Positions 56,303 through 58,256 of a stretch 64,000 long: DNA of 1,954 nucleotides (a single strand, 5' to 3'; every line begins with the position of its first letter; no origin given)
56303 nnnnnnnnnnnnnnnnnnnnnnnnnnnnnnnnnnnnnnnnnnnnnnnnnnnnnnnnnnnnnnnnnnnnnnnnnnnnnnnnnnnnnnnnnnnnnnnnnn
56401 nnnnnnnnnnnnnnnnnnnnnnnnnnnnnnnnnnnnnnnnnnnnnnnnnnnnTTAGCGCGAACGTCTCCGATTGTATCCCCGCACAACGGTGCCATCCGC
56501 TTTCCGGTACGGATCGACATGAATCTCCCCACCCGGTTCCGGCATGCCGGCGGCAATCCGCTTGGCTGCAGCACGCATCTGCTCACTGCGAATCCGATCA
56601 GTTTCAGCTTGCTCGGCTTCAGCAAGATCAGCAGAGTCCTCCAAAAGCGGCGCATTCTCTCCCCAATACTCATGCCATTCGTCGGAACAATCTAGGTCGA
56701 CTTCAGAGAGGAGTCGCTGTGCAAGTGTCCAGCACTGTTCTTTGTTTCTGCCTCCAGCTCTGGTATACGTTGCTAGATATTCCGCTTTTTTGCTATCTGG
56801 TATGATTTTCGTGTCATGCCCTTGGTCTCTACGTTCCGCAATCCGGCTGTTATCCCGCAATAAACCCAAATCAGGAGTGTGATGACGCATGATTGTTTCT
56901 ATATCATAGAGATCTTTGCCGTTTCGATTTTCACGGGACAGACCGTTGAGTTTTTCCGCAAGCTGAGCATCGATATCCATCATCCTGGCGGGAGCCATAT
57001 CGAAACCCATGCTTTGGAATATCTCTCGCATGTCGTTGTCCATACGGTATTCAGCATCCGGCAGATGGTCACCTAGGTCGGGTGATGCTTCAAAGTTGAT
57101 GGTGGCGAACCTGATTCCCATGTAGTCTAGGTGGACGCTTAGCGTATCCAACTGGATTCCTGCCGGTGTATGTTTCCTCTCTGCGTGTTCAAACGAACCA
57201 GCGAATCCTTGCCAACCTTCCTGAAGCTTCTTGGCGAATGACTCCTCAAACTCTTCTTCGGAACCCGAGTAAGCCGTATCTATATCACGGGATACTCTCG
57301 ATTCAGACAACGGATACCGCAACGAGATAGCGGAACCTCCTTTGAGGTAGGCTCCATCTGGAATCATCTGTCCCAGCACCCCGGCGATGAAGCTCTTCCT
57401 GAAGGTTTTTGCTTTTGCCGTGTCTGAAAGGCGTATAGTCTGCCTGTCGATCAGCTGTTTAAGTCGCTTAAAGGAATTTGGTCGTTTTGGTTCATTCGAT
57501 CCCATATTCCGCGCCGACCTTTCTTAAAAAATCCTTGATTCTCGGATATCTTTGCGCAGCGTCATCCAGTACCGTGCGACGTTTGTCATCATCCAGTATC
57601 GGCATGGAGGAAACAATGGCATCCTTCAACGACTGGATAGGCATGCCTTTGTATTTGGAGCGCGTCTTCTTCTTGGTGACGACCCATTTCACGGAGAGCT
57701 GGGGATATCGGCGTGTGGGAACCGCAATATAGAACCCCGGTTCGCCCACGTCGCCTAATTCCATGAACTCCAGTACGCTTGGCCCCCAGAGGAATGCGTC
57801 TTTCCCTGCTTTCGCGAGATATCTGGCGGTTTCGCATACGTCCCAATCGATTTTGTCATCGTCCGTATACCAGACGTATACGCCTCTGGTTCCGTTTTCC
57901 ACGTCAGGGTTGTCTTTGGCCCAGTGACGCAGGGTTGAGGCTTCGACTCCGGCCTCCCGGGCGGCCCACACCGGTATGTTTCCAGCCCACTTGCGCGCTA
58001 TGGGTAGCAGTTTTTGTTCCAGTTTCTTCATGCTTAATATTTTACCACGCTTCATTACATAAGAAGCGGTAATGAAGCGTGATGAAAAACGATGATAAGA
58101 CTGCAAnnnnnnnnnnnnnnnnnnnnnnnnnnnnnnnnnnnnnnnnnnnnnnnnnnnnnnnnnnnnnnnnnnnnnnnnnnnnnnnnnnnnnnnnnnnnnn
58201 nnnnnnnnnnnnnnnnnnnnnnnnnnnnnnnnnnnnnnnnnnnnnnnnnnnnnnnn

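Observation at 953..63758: Recurrent ~30-bp promoter/operator-like motif in front of parA, ssb and several unknown gene arrays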

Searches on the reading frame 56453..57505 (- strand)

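Call 59: search_protein_families(library=pfam, proteins=[window:56453-57505:-], max_evalue=0.01)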
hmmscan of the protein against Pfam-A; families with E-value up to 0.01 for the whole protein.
window:56453-57505:- (350 aa): 1 family
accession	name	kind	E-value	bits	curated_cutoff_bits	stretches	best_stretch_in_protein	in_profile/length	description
PF08843.17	AbiEii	-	1.6e-15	58.1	22.5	1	52-319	15-225/238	Nucleotidyl transferase AbiEii toxin, Type IV TA system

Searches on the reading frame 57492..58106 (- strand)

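Call 59: search_protein_families(library=pfam, proteins=[window:57492-58106:-], max_evalue=0.01)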
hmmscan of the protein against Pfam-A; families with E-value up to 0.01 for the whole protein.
window:57492-58106:- (204 aa): 1 family
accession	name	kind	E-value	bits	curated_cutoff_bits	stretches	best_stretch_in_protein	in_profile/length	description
PF13411.12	MerR_1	-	0.0097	16.4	21.6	0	48-84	6-42/69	MerR HTH family regulatory protein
